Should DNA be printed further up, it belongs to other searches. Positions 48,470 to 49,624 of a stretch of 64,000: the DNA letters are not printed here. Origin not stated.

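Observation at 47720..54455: A/T-richer island encoding a Crp-like cNMP sensor, a cyclase-like protein, an NTPase/helical-repeat giant, an unknown protein, a Pycsar-TM-like membrane protein and an HD hydrolase: candidate undescribed cyclic-nucleotide conflict system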

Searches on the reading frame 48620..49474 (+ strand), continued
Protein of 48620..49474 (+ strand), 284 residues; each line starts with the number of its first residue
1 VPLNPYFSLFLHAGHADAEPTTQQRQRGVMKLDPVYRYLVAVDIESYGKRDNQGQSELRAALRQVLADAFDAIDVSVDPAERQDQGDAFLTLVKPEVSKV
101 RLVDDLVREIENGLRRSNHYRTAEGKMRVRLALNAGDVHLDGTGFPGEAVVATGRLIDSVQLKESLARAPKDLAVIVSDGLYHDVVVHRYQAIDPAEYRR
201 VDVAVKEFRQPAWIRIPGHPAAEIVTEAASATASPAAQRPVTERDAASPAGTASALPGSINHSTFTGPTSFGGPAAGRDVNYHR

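Call 27: search_protein_families(library=pfam, proteins=[L022:9986-14704:+, L020:9986-13543:+, L043:9986-13093:+, L009:9980-11845:+, L010:9980-11734:+, L047:9986-12760:+, L012:9989-11800:+, P0025, L013:10025-10864:+, L016:10001-10888:+], max_evalue=0.01)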
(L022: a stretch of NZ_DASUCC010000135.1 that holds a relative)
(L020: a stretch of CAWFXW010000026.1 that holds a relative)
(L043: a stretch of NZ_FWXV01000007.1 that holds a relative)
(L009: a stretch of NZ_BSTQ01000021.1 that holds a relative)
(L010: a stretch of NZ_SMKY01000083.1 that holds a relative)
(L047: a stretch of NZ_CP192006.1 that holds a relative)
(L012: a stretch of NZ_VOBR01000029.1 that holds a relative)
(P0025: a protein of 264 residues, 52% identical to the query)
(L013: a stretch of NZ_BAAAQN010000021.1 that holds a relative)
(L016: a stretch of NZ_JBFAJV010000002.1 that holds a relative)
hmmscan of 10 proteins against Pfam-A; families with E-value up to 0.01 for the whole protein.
L022:9986-14704:+ (1573 aa): 15 families
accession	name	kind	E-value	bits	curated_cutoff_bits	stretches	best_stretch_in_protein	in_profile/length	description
PF13424.12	TPR_12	-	3.6e-28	98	30.1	4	1359-1429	3-75/77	Tetratricopeptide repeat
PF00931.28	NB-ARC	-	1.3e-19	70.9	23.5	2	938-1119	20-205/248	NB-ARC domain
PF00515.34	TPR_1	-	3.3e-15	55.6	27.8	1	767-798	1-32/34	Tetratricopeptide repeat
PF07719.23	TPR_2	-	2.7e-14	52.5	27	1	767-798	1-32/34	Tetratricopeptide repeat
PF13181.12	TPR_8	-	5.2e-11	42.2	25.7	1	768-799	2-33/34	Tetratricopeptide repeat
PF13401.12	AAA_22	-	7.6e-09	36.4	27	1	236-328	7-94/130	AAA domain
PF13191.12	AAA_16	-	4.9e-07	30.8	32.6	2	210-283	2-64/167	AAA ATPase domain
PF13374.12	TPR_10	-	1.1e-06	28.9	27.5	1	767-800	2-35/42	Tetratricopeptide repeat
PF13481.12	AAA_25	-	0.00027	21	27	0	236-259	35-58/195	AAA domain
PF13414.12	TPR_11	-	0.00048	20.2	26.8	0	774-798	1-25/42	TPR repeat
PF05729.18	NACHT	-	0.00056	20.2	26.7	0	237-260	3-26/167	NACHT domain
PF13176.12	TPR_7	-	0.0019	18.6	27.9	1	769-803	1-35/36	Tetratricopeptide repeat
PF14938.12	SNAP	-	0.003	17.5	25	0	1496-1567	91-164/282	Soluble NSF attachment protein, SNAP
PF17874.7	TPR_MalT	-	0.0086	15.8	45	0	1451-1554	13-116/336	MalT-like TPR region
PF20720.3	nSTAND3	-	0.0092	16.1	27.2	0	238-261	21-44/155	Novel STAND NTPase 3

L020:9986-13543:+ (1186 aa): 3 families
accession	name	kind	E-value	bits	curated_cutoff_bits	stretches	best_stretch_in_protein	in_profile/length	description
PF05729.18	NACHT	-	6.4e-18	65.6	26.7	1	445-606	2-166/167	NACHT domain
PF24883.2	NPHP3_N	-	0.0015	19.2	24.8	0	526-569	123-164/164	Nephrocystin 3, N-terminal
PF20720.3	nSTAND3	-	0.0095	16.1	27.2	0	447-472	21-46/155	Novel STAND NTPase 3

L043:9986-13093:+ (1036 aa): 26 families (the best 25 are shown)
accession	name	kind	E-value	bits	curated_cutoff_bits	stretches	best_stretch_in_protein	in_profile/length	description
PF13424.12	TPR_12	-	7.2e-54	180.3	30.1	5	861-931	5-77/77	Tetratricopeptide repeat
PF00515.34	TPR_1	-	9.3e-42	139.6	27.8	5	861-889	3-31/34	Tetratricopeptide repeat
PF07719.23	TPR_2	-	1.5e-40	134.3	27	6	861-890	3-32/34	Tetratricopeptide repeat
PF13374.12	TPR_10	-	4e-36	122.4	27.5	5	820-853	3-36/42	Tetratricopeptide repeat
PF13181.12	TPR_8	-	1.9e-30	102.8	25.7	3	863-890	5-32/34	Tetratricopeptide repeat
PF13176.12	TPR_7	-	1.4e-29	100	27.9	2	861-894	1-34/36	Tetratricopeptide repeat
PF13414.12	TPR_11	-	1.4e-16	60.3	26.8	2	866-889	1-24/42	TPR repeat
PF13432.12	TPR_16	-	5.7e-13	49.5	32.7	2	785-849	3-61/65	Tetratricopeptide repeat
PF17874.7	TPR_MalT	-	9.9e-12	45.2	45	1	794-933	16-156/336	MalT-like TPR region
PF24885.1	TPR_NPHP3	-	2.7e-11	43.8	100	1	864-973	104-217/239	Nephrocystin-3 TPR domain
PF14938.12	SNAP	-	5.6e-11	42.9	25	1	755-850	51-146/282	Soluble NSF attachment protein, SNAP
PF13428.12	TPR_14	-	1.5e-10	41.1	23.5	0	865-890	7-32/44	Tetratricopeptide repeat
PF00931.28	NB-ARC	-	2.4e-09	37.3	23.5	1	311-541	12-247/248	NB-ARC domain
PF13174.12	TPR_6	-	4.4e-08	33.7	26.3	0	864-886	5-27/33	Tetratricopeptide repeat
PF05729.18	NACHT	-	6.6e-06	26.5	26.7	1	317-433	3-131/167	NACHT domain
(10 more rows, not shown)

L009:9980-11845:+ (622 aa): 3 families
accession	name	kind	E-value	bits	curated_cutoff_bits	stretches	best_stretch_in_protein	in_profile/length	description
PF13560.12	HTH_31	-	4.1e-05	24.2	27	1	234-287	7-60/64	Helix-turn-helix domain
PF01381.28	HTH_3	-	0.0021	18.5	23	1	235-284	3-51/55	Helix-turn-helix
PF07719.23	TPR_2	-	0.0036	17.8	27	0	519-539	6-26/34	Tetratricopeptide repeat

L010:9980-11734:+ (585 aa): 10 families
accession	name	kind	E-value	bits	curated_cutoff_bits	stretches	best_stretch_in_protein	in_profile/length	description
PF13424.12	TPR_12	-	1e-25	90.1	30.1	3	494-564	4-76/77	Tetratricopeptide repeat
PF00515.34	TPR_1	-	4e-17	61.7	27.8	2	534-564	2-32/34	Tetratricopeptide repeat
PF07719.23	TPR_2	-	9.8e-14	50.7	27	2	534-565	2-33/34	Tetratricopeptide repeat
PF13374.12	TPR_10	-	3.4e-08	33.7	27.5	0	495-521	4-30/42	Tetratricopeptide repeat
PF13181.12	TPR_8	-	3.7e-08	33.4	25.7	0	534-562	2-30/34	Tetratricopeptide repeat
PF17874.7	TPR_MalT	-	7.8e-06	25.8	45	1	450-570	36-159/336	MalT-like TPR region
PF13176.12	TPR_7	-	6.9e-05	23.1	27.9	0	416-447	1-32/36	Tetratricopeptide repeat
PF13432.12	TPR_16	-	0.00048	20.9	32.7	1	499-560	3-57/65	Tetratricopeptide repeat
PF13428.12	TPR_14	-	0.0061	17.6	23.5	0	535-565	3-33/44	Tetratricopeptide repeat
PF13431.12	TPR_17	-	0.0065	17.1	24.4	0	530-553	10-33/34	Tetratricopeptide repeat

L047:9986-12760:+ (925 aa): 13 families
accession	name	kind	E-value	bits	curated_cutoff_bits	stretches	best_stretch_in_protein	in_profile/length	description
PF13424.12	TPR_12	-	1.1e-33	115.7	30.1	5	748-819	5-76/77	Tetratricopeptide repeat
PF13374.12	TPR_10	-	9.5e-22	76.7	27.5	3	872-910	2-40/42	Tetratricopeptide repeat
PF17874.7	TPR_MalT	-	3.8e-09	36.7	45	1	623-855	2-228/336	MalT-like TPR region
PF25000.1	DUF7779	-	1e-08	35.8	27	1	442-526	3-92/95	Domain of unknown function (DUF7779)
PF13191.12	AAA_16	-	3.9e-08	34.4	32.6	1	212-272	2-60/167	AAA ATPase domain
PF07719.23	TPR_2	-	8e-08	32.3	27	0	830-859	2-31/34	Tetratricopeptide repeat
PF13428.12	TPR_14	-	3e-07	30.9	23.5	0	831-859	3-31/44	Tetratricopeptide repeat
PF00931.28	NB-ARC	-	5.2e-07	29.6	23.5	1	218-375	4-175/248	NB-ARC domain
PF13181.12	TPR_8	-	6.7e-05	23.2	25.7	0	704-730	1-27/34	Tetratricopeptide repeat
PF25201.1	nSTAND6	-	0.00021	21.8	27.7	1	214-292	3-76/148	Novel STAND NTPase 6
PF13401.12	AAA_22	-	0.00035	21.3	27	1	236-320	7-95/130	AAA domain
PF24885.1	TPR_NPHP3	-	0.00043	20.2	100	0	701-820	96-215/239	Nephrocystin-3 TPR domain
PF25199.1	nSTAND_NTPase5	-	0.0038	17.5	34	0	218-310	24-124/145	Novel STAND NTPase 5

L012:9989-11800:+ (604 aa): 1 family
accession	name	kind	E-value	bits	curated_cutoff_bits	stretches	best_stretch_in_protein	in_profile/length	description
PF00294.29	PfkB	-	1.9e-20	73.9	25.8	1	221-530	4-289/302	pfkB family carbohydrate kinase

P0025 (264 aa): 1 family
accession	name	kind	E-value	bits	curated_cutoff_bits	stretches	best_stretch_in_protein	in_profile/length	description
PF19735.4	DUF6225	-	0.0037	17.7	26.5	0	127-146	13-32/87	Family of unknown function (DUF6225)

L013:10025-10864:+ (280 aa): 0 families

L016:10001-10888:+ (296 aa): 1 family
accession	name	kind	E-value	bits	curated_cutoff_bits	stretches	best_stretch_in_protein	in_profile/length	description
PF19956.5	EAD2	-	3e-20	72.7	23.8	1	212-289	1-81/81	Effector-associated domain 2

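Call 28: search_solved_structures(query=A1, max_evalue=10, show_alignments=3)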
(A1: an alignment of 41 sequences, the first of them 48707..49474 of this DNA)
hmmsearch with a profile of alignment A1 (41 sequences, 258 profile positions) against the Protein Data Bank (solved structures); distinct sequences matched with E-value up to 10: 8.
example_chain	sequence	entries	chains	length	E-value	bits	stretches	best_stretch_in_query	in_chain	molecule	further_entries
3mr7_A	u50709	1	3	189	0.0013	21.5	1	9-125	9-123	Adenylate/guanylate cyclase/hydrolase, alpha/beta fold family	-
5d0g_A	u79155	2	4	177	0.0088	18.7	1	53-127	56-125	Cyclase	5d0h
4wp8_A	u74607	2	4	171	0.54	12.9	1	77-127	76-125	Ma1120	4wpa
4wp9_A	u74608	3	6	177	0.6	12.7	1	77-127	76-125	Ma1120 | Cyclase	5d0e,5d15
4wp3_A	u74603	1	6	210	0.75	12.4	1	77-126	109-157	Ma1120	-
9bcv_A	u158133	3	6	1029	1.8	11.2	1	52-113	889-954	Atrial natriuretic peptide receptor 1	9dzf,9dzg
9dzh_A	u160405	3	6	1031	1.8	11.2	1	52-113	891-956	Atrial natriuretic peptide receptor 1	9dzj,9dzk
9bcl_A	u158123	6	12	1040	1.8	11.2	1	52-113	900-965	Atrial natriuretic peptide receptor 1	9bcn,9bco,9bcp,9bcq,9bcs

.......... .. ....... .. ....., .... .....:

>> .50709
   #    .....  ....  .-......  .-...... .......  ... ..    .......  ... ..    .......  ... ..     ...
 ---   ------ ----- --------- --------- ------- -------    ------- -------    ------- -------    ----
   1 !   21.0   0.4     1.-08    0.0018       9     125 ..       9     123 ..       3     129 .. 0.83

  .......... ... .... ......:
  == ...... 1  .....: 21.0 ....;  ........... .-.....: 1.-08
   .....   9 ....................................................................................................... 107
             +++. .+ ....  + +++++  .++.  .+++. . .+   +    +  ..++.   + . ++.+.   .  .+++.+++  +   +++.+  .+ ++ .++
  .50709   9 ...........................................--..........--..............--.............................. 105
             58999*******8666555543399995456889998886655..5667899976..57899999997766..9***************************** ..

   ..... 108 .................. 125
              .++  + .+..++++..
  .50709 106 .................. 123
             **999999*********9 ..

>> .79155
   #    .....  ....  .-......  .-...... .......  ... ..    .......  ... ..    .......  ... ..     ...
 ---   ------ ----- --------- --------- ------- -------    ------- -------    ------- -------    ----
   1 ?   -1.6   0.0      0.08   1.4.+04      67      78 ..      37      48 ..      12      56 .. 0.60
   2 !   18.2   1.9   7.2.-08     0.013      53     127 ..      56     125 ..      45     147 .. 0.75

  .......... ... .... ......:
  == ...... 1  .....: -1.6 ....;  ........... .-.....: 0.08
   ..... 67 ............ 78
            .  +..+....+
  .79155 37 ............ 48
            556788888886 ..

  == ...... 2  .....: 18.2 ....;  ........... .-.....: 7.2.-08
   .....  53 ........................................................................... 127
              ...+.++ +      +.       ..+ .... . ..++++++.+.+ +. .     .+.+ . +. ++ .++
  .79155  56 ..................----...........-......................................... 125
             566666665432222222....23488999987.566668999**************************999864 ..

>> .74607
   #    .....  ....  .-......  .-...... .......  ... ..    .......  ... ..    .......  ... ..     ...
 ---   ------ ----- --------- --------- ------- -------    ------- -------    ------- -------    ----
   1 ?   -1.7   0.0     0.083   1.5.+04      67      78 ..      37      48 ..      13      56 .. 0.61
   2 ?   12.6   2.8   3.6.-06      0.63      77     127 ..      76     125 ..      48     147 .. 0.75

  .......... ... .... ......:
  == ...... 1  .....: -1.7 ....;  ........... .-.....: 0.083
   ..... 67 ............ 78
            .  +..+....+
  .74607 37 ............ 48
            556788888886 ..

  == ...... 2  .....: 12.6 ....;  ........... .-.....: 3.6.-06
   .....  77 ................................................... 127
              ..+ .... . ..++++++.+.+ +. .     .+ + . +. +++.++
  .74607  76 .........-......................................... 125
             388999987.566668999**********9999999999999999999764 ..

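Call 35: find_encoding_contigs(protein=P0004, flank=8000, max_places=2)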
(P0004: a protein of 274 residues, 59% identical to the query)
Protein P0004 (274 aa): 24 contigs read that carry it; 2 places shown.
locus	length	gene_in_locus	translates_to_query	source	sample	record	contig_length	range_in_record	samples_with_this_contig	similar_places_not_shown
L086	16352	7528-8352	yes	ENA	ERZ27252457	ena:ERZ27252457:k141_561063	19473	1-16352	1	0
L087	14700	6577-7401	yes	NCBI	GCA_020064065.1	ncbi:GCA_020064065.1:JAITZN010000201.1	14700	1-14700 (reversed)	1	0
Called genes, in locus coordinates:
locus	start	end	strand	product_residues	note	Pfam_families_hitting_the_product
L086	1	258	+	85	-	?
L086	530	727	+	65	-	-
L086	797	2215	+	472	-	PF00078:RVT_1, PF08388:GIIM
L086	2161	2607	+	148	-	-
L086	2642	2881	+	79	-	-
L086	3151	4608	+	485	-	PF00078:RVT_1, PF08388:GIIM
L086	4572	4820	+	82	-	-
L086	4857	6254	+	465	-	PF13701:DDE_Tnp_1_4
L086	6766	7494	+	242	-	PF00027:cNMP_binding, PF13545:HTH_Crp_2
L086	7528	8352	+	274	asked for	-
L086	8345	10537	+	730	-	PF13646:HEAT_2 (faint)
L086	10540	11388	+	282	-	-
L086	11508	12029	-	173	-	PF18967:PycTM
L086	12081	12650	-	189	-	-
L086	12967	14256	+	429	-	PF21810:DUF6880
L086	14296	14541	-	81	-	-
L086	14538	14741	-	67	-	-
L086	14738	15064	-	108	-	-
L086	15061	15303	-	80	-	-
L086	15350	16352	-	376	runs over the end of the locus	-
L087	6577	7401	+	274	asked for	-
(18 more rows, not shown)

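Call 36: find_encoding_contigs(protein=P0021, flank=8000, max_places=1)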
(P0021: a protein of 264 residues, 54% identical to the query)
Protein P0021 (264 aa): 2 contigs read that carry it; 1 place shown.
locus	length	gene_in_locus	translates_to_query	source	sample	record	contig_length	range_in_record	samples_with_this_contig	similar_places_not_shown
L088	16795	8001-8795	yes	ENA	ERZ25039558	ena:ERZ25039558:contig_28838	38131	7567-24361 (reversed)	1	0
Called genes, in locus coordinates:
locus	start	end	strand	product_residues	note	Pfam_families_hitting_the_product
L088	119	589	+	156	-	PF00903:Glyoxalase, PF18029:Glyoxalase_6 (weak)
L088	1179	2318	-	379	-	PF00589:Phage_integrase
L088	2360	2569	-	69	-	PF12728:HTH_17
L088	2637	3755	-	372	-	-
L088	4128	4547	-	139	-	-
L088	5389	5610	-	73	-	-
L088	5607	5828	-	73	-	-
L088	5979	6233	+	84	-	PF00392:GntR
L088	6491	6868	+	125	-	-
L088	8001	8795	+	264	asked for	-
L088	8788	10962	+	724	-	PF13646:HEAT_2 (faint)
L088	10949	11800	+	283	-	-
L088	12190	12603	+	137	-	-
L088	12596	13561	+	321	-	PF00656:Peptidase_C14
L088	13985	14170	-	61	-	-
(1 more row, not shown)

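Call 37: find_encoding_contigs(protein=P0039, flank=8000, max_places=1)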
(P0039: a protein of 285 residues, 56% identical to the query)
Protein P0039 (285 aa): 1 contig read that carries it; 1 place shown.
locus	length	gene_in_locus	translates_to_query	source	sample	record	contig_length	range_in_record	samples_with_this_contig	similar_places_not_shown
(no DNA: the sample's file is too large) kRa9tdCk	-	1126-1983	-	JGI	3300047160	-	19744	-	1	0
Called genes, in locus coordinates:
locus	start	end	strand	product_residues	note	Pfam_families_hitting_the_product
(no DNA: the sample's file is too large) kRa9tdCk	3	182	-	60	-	?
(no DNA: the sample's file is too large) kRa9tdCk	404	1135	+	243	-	PF00027:cNMP_binding, PF13545:HTH_Crp_2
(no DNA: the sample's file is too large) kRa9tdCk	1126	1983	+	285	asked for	-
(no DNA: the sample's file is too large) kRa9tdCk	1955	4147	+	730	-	-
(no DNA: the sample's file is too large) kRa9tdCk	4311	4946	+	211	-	-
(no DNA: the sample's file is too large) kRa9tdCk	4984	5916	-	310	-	PF03069:FmdA_AmdA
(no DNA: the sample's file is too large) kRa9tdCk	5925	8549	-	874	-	PF13191:AAA_16, PF00196:GerE, PF08281:Sigma70_r4_2 (weak)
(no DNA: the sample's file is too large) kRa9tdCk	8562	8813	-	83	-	-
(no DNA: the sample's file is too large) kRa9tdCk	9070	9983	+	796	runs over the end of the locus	PF25872:HTH_77 (weak), PF13424:TPR_12 (faint), PF00196:GerE, PF08281:Sigma70_r4_2 (weak)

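Call 38: find_encoding_contigs(protein=P0066, flank=8000, max_places=1)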
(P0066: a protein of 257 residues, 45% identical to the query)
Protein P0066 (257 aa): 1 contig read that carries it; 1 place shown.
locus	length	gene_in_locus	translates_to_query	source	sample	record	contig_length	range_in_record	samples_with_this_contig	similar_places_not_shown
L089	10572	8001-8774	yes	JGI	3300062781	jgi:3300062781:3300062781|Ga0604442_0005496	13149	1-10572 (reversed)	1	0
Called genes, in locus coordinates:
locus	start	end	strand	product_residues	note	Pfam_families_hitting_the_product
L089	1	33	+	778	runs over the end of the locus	PF13205:Big_5 (faint), PF07676:PD40 (faint)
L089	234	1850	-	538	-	PF01494:FAD_binding_3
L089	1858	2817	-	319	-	PF00753:Lactamase_B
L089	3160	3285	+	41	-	-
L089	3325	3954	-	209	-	PF00293:NUDIX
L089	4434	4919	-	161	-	PF04306:DUF456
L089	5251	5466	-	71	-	-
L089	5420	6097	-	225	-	PF04978:MST, PF12867:DinB_2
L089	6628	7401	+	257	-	-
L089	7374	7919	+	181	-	PF00027:cNMP_binding, PF13545:HTH_Crp_2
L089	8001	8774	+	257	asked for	-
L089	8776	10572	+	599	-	?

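Call 70: search_dna_similar(query=window:48707-49474:+, collection=phages, mode=protein, max_rows=10)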
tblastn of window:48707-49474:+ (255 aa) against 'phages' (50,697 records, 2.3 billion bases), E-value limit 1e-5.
No match.

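Call 81: list_cluster_members(proteins=[P0014, P0001, P0075, P0082])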
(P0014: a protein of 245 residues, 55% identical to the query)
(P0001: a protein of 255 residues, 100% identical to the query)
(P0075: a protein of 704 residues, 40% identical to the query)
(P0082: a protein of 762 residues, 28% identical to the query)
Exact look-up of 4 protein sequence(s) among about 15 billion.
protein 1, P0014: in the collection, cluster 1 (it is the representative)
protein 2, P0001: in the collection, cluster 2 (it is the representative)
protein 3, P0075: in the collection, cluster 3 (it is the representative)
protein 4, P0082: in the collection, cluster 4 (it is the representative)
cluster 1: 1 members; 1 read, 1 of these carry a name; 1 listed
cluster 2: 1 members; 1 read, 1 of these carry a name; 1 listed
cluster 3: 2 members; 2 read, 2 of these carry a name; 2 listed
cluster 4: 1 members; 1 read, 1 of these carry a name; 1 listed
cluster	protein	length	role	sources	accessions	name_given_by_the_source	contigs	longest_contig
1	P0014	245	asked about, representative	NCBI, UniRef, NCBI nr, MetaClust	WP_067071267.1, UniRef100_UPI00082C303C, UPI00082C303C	hypothetical protein [Carbonactinospora thermoautotrophica] | hypothetical protein n=1 Tax=Carbonactinospora thermoautotrophica TaxID=1469144 ... | status=active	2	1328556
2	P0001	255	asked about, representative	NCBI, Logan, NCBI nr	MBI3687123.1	MAG: hypothetical protein HY241_07230 [Actinobacteria bacterium] | hypothetical protein [Actinomycetota bacterium]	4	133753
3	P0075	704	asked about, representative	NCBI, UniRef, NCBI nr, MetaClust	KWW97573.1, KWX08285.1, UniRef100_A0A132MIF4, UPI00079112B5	hypothetical protein TH66_18495 [Carbonactinospora thermoautotrophica] | Uncharacterized protein n=2 Tax=Carbonactinospora thermoautotrophica TaxID=1469144 ... | status=active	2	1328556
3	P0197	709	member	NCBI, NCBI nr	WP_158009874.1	hypothetical protein [Carbonactinospora thermoautotrophica]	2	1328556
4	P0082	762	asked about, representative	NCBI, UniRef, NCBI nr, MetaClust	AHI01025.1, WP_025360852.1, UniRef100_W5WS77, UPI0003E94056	ATP-binding protein [Kutzneria albida] | Uncharacterized protein n=1 Tax=Kutzneria albida DSM 43870 TaxID=1449976 ... | status=active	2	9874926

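Call 103: find_related_loci(query=A1, collection=viral_contigs, flank=6000)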
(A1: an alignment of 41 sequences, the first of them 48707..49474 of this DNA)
Query A1 (255 aa) in viral_contigs; peptide patterns used: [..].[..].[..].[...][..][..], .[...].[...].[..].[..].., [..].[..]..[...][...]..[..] (x = any residue, [..] = any of these).
57 stretches matched a pattern, but none encodes a relative of the query by tblastn (E <= 1e-3).
